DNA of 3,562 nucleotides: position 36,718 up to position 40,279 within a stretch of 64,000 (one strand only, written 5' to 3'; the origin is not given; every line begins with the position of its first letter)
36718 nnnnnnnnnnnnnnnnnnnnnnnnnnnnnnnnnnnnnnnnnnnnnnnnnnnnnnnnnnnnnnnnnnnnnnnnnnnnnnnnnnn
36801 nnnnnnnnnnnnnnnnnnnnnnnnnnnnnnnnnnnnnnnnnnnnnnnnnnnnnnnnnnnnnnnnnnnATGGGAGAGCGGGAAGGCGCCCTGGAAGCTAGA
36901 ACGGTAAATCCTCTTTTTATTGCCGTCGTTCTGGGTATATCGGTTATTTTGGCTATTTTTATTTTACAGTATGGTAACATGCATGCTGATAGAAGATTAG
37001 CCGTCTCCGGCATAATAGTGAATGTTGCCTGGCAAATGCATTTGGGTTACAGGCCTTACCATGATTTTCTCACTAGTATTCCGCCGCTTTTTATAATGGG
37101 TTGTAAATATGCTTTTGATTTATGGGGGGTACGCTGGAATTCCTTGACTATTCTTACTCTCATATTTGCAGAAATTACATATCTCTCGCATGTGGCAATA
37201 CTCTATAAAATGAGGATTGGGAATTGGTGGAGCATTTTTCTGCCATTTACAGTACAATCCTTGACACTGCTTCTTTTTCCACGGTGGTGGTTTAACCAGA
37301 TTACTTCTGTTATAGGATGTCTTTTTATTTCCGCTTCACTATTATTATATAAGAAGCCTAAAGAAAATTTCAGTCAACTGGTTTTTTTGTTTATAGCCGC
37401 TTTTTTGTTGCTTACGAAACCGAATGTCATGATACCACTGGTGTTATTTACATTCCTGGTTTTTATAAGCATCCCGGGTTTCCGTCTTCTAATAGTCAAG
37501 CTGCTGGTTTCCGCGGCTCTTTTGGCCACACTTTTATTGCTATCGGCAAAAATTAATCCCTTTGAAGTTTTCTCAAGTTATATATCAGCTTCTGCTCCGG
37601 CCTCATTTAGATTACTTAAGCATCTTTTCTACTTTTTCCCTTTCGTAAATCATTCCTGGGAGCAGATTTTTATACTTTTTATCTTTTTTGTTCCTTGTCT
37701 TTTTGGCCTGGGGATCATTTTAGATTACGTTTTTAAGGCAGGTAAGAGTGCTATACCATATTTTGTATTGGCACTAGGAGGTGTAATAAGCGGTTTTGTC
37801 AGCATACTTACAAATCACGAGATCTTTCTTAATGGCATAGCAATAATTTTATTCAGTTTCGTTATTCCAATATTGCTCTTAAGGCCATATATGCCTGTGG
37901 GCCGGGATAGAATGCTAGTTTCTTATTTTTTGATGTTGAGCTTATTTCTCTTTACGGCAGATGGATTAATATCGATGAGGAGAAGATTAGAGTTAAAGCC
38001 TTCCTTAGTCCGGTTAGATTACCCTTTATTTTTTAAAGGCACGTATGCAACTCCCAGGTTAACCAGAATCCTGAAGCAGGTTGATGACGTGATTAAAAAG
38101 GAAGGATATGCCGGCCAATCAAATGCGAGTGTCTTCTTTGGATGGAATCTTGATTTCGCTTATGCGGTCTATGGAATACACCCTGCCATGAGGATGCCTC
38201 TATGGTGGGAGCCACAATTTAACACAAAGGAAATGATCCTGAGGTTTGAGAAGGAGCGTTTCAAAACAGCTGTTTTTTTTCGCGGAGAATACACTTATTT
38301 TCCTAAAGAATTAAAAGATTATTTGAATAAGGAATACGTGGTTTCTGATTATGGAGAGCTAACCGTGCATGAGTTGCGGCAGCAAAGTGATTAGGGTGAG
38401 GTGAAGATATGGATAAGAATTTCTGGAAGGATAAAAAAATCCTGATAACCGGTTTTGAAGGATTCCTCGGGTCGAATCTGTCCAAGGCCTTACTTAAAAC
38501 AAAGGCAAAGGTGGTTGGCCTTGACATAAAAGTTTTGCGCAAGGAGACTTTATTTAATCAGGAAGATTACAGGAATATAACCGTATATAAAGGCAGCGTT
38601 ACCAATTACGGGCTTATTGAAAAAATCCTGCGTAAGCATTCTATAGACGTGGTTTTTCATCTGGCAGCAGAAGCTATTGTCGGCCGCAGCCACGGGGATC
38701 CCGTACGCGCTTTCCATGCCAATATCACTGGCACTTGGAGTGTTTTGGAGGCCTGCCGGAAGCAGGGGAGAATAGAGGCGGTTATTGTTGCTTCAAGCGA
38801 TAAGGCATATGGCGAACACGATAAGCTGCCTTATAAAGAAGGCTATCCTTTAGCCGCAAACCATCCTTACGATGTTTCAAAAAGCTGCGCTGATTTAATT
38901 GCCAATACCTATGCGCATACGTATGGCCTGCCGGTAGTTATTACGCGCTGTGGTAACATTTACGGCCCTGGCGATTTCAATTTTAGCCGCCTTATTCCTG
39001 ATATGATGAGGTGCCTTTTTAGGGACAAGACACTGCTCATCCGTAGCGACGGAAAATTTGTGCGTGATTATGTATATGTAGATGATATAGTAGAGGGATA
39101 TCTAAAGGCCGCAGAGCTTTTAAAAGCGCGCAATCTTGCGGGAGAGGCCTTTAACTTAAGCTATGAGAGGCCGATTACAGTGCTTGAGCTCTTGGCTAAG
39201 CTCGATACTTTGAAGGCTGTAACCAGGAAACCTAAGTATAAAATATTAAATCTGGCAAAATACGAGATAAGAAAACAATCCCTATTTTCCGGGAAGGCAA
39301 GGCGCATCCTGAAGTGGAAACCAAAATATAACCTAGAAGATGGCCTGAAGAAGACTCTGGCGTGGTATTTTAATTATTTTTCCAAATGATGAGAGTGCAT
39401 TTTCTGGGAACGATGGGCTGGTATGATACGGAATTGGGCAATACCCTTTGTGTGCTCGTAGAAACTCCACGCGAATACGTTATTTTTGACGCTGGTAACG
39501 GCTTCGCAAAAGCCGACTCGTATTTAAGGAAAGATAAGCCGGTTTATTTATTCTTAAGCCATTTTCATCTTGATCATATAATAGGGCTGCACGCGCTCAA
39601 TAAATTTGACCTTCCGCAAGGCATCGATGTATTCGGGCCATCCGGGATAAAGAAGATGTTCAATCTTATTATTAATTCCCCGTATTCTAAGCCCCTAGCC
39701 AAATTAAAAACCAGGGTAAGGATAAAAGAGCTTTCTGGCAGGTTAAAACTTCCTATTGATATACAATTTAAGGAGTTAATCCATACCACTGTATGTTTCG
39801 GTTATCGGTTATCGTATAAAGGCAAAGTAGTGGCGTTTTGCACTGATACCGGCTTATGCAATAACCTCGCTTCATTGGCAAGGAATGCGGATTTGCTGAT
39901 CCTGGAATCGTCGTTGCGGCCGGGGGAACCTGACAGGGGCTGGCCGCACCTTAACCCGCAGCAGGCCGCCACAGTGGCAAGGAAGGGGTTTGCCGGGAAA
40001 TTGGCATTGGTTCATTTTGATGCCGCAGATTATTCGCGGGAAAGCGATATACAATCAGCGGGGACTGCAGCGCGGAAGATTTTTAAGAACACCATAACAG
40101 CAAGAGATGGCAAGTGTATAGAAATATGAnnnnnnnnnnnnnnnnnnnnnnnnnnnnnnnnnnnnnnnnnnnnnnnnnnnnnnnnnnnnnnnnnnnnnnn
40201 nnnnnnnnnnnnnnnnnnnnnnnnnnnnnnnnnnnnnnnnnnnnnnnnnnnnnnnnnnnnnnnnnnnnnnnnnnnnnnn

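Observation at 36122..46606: CDP-3,6-dideoxyhexose module with a ThDP-dependent enzyme, a C-methyltransferase and a NeuB-like enzyme: candidate branched or C-methylated dideoxy sugar pathway lacking a visible E3 reductase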

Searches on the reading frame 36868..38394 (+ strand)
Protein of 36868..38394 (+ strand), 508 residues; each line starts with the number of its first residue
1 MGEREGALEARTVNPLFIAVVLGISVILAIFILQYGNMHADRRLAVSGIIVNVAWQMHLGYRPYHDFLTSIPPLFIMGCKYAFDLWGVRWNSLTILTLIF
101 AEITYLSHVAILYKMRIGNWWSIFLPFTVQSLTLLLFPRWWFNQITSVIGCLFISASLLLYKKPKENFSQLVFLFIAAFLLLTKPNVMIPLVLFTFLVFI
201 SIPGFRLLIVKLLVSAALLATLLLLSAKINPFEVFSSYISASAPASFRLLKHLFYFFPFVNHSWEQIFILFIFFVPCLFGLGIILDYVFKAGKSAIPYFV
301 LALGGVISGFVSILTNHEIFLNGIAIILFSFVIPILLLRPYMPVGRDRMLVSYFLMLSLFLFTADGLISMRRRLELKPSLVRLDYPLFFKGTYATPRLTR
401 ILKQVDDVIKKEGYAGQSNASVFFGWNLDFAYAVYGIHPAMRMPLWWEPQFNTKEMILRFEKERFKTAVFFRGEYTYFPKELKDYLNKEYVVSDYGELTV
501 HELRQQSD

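Call 3: search_protein_families(library=pfam, proteins=[window:36868-38394:+])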
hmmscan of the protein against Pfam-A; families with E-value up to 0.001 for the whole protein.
window:36868-38394:+ (508 aa): 0 families

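Call 4: search_protein_families(library=ncbifam, proteins=[window:36868-38394:+])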
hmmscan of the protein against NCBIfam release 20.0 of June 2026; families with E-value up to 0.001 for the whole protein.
window:36868-38394:+ (508 aa): 0 families

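Call 45: search_protein_families(library=pfam, proteins=[window:36868-38394:+], max_evalue=5)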
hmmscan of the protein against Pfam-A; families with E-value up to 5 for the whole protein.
window:36868-38394:+ (508 aa): 1 family
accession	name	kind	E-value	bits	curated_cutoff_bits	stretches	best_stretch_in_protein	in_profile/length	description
PF18817.7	HEAT_UF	-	0.065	14.1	30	1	84-106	3-25/45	Repeat of uncharacterized protein PH0542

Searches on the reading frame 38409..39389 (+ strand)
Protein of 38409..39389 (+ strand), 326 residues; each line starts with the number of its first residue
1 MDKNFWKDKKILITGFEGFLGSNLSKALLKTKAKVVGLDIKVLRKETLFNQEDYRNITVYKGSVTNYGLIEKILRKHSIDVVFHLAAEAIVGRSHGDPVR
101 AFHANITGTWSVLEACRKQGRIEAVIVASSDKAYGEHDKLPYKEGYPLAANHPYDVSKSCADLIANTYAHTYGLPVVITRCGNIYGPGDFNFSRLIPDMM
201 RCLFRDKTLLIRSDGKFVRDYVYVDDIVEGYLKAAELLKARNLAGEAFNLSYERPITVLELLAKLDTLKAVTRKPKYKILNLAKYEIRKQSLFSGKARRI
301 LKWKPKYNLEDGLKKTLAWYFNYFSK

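Call 3: search_protein_families(library=pfam, proteins=[window:38409-39389:+])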
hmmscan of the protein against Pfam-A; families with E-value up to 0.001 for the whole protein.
window:38409-39389:+ (326 aa): 6 families
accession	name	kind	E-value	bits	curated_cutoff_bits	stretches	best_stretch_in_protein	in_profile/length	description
PF01370.27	Epimerase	-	1.9e-53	181.8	20.9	1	11-249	1-238/240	NAD dependent epimerase/dehydratase family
PF16363.11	GDP_Man_Dehyd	-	6.1e-52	177.6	27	1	12-316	1-332/332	GDP-mannose 4,6 dehydratase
PF01073.25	3Beta_HSD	-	2.8e-20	72.9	22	1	12-257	1-255/280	3-beta hydroxysteroid dehydrogenase/isomerase family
PF07993.18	NAD_binding_4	-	1.7e-15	57.3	20.1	1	13-226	1-253/258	Male sterility protein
PF02719.21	Polysacc_synt_2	-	2.5e-15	56.9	20.2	1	11-186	1-173/293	Polysaccharide biosynthesis protein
PF04321.23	RmlD_sub_bind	-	1.6e-11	44.2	27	1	10-236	2-198/287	RmlD substrate binding domain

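Call 4: search_protein_families(library=ncbifam, proteins=[window:38409-39389:+])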
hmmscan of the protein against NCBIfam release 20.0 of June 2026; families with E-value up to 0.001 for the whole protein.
window:38409-39389:+ (326 aa): 31 families (the best 25 are shown)
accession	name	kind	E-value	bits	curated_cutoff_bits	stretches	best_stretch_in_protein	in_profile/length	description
TIGR02622.1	CDP_4_6_dhtase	equivalog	1.9e-60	204.9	278.45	1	5-324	1-334/352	CDP-glucose 4,6-dehydratase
TIGR01181.1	dTDP_gluc_dehyt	equivalog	1.2e-55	188.9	365.1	1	10-322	1-313/321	dTDP-glucose 4,6-dehydratase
TIGR01179.1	galE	equivalog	1.2e-40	139.4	262.3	1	10-320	1-325/332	UDP-glucose 4-epimerase GalE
TIGR04180.1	EDH_00030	hypoth_equivalog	3.8e-38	131.2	475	1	11-307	1-296/297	NAD-dependent 4,6-dehydratase LegB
NF007490.0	PRK10084.1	subfamily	8.7e-36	123.6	649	1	10-322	2-336/361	dTDP-glucose 4,6-dehydratase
NF007582.0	PRK10217.1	equivalog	8.4e-34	117.2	698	1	9-321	2-332/355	dTDP-glucose 4,6-dehydratase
NF011728.1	PRK15181.1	equivalog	3.4e-28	98.7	760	1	8-324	15-341/348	Vi polysaccharide biosynthesis UDP-N-acetylglucosaminuronic acid C-4 epimerase TviC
NF007956.0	PRK10675.1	subfamily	3.2e-26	92.3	394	1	10-163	2-158/338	UDP-glucose 4-epimerase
NF042423.1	oxyalk_red_Shew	equivalog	1.3e-24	86.9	580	1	9-268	9-256/331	2-alkyl-3-oxoalkanoate reductase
NF042422.1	oxyalk_red_OleD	equivalog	7.9e-19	68.2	580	1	10-274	2-253/329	2-alkyl-3-oxoalkanoate reductase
NF043036.1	ErythonDh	equivalog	2.2e-18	66.5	325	1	10-170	2-165/321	D-erythronate dehydrogenase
TIGR02197.1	heptose_epim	equivalog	6.5e-18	65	274.6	1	11-321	1-314/316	ADP-glyceromanno-heptose 6-epimerase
TIGR03466.1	HpnA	hypoth_equivalog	1.1e-15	57.3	367.65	1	10-287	2-263/327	hopanoid-associated sugar epimerase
NF008872.0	PRK11908.1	equivalog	4.4e-15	55.6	294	1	9-320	2-335/349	bifunctional UDP-4-keto-pentose/UDP-xylose synthase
TIGR01472.1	gmd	equivalog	3.5e-14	52.8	415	1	9-175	1-176/342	GDP-mannose 4,6-dehydratase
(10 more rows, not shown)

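Call 46: search_solved_structures(query=window:38409-39389:+, show_alignments=2, max_evalue=1e-20)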
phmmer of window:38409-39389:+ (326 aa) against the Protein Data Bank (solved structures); distinct sequences matched with E-value up to 1e-20: 37.
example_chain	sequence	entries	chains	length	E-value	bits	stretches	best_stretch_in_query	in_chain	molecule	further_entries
6bi4_A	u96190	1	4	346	2e-45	158.7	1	10-321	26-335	dTDP-glucose 4,6-dehydratase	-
2hun_A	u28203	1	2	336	5.3e-43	150.7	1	9-321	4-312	336aa long hypothetical dTDP-glucose 4,6-dehydratase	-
8shh_A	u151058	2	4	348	2.9e-38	135.1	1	10-320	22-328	dTDP-glucose 4,6-dehydratase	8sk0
4zrm_A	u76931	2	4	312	1.7e-37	132.6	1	10-320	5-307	UDP-glucose 4-epimerase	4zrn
8du1_A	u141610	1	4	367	3e-35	125.2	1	9-322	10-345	dTDP-glucose 4,6-dehydratase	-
1wvg_A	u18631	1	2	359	3.5e-35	125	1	1-321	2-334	CDP-glucose 4,6-dehydratase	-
1r66_A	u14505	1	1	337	1.1e-34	123.3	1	10-321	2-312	TDP-glucose-4,6-dehydratase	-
6pmh_A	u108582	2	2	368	2.3e-34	122.3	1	7-321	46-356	UDP-glucose 4-epimerase related protein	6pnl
1rkx_A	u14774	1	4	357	3e-34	121.9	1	3-325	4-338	CDP-glucose-4,6-dehydratase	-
1r6d_A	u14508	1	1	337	5.5e-34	121.1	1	10-321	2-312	TDP-glucose-4,6-dehydratase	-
7ys8_A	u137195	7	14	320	1.5e-32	116.3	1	11-320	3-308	UDP-glucose 4-epimerase | UDP-glucose 4-epimerase along with EC 5.1.3.2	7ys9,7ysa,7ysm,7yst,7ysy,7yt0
1g1a_A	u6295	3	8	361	4.3e-32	114.8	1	10-321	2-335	DTDP-D-GLUCOSE 4,6-DEHYDRATASE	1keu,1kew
9rl0_E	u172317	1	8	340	4.8e-32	114.7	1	10-320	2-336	CDP-tyvelose 2-epimerase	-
10ke_A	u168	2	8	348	7.5e-32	114.1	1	9-323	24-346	Capsular polysaccharide biosynthesis protein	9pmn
3ru7_A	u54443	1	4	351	1e-31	113.6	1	7-324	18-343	WbgU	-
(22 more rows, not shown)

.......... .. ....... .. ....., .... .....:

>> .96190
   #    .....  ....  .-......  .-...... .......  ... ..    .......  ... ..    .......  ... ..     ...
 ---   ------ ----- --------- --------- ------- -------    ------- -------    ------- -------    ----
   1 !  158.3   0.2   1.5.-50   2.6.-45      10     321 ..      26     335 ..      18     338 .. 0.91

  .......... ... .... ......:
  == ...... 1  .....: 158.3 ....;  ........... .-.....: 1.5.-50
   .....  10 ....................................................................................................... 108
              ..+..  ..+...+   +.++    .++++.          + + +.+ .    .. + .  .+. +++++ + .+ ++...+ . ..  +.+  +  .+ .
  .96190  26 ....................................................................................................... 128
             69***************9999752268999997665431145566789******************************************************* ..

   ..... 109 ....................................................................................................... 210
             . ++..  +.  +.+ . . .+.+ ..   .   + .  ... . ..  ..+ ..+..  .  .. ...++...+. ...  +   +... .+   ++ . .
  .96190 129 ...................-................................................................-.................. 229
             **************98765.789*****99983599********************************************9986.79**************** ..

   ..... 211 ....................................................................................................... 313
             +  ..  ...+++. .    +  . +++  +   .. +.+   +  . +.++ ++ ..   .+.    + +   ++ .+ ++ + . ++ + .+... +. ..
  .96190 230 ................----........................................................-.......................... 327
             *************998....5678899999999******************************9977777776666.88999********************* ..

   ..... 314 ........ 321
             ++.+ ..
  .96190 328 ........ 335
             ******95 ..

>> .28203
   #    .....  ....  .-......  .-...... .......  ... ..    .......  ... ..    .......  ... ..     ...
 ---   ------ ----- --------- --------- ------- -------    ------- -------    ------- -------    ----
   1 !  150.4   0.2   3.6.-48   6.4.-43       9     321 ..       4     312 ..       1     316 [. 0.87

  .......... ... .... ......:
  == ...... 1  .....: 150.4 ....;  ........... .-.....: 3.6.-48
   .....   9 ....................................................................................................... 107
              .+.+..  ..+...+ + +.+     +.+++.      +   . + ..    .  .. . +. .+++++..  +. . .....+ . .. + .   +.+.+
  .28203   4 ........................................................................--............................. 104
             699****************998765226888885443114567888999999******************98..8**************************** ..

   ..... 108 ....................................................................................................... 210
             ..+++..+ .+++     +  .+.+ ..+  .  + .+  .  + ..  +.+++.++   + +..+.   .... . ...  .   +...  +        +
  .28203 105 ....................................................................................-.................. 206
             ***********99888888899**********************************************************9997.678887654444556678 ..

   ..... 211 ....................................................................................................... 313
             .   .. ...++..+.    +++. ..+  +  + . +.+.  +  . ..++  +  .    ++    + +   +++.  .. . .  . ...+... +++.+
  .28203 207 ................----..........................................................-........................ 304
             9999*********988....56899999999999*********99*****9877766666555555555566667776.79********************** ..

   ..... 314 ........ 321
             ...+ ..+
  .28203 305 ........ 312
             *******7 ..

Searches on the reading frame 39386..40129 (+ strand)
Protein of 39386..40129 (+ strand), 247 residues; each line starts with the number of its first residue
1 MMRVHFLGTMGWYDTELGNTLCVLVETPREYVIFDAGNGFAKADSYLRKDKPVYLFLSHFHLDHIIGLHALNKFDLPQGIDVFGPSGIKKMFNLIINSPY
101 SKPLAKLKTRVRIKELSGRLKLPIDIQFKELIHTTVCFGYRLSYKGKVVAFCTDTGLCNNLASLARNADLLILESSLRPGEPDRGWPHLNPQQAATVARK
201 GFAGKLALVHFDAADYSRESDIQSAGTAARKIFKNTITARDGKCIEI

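Call 3: search_protein_families(library=pfam, proteins=[window:39386-40129:+])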
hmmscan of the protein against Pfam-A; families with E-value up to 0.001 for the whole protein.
window:39386-40129:+ (247 aa): 2 families
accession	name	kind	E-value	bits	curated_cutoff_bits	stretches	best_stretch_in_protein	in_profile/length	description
PF12706.13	Lactamase_B_2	-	5.9e-16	59.1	27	1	32-211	3-200/200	Beta-lactamase superfamily domain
PF00753.33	Lactamase_B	-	1.7e-09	38.3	22.7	1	18-71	4-63/196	Metallo-beta-lactamase superfamily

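Call 4: search_protein_families(library=ncbifam, proteins=[window:39386-40129:+])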
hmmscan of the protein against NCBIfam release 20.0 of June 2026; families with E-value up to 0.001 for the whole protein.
window:39386-40129:+ (247 aa): 10 families
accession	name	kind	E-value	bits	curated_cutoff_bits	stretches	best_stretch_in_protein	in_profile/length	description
NF000801.0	PRK00055.1-3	equivalog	1.5e-31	109.6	252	2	145-247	203-303/307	ribonuclease Z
TIGR02651.1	RNase_Z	equivalog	1.8e-31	109.3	292.95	2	4-145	2-150/302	ribonuclease Z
NF000805.0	PRK00055.2-3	equivalog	5.2e-17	62.1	416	1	145-241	199-294/307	ribonuclease Z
NF041851.1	cyc_nuc_deg_phdiest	equivalog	1e-16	61.1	400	1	2-213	1-223/253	cyclic nucleotide-degrading phosphodiesterase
NF000800.0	PRK00055.1-1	equivalog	5.2e-15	55.2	398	2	144-243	202-301/305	ribonuclease Z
NF041257.1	GntH_guanitoxin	equivalog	3.2e-13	49.3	333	1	2-90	13-111/374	guanitoxin biosynthesis MBL fold metallo-hydrolase GntH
NF000804.0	PRK00055.2-1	equivalog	3.5e-13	49.3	402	1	144-241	198-293/306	ribonuclease Z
NF002558.0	PRK02126.1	subfamily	2.6e-11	43.1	315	1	20-90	18-88/345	ribonuclease Z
TIGR03307.1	PhnP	equivalog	1.5e-10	40.9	272.25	1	21-181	38-192/249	phosphonate metabolism protein PhnP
TIGR02649.1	true_RNase_BN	exception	3.3e-10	39.5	563.7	1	145-241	202-298/304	ribonuclease BN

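Call 45: search_protein_families(library=pfam, proteins=[window:39386-40129:+], max_evalue=5)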
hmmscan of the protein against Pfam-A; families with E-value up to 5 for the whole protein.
window:39386-40129:+ (247 aa): 2 families
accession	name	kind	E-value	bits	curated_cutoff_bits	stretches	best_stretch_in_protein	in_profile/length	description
PF12706.13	Lactamase_B_2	-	5.9e-16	59.1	27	1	32-211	3-200/200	Beta-lactamase superfamily domain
PF00753.33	Lactamase_B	-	1.7e-09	38.3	22.7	1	18-71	4-63/196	Metallo-beta-lactamase superfamily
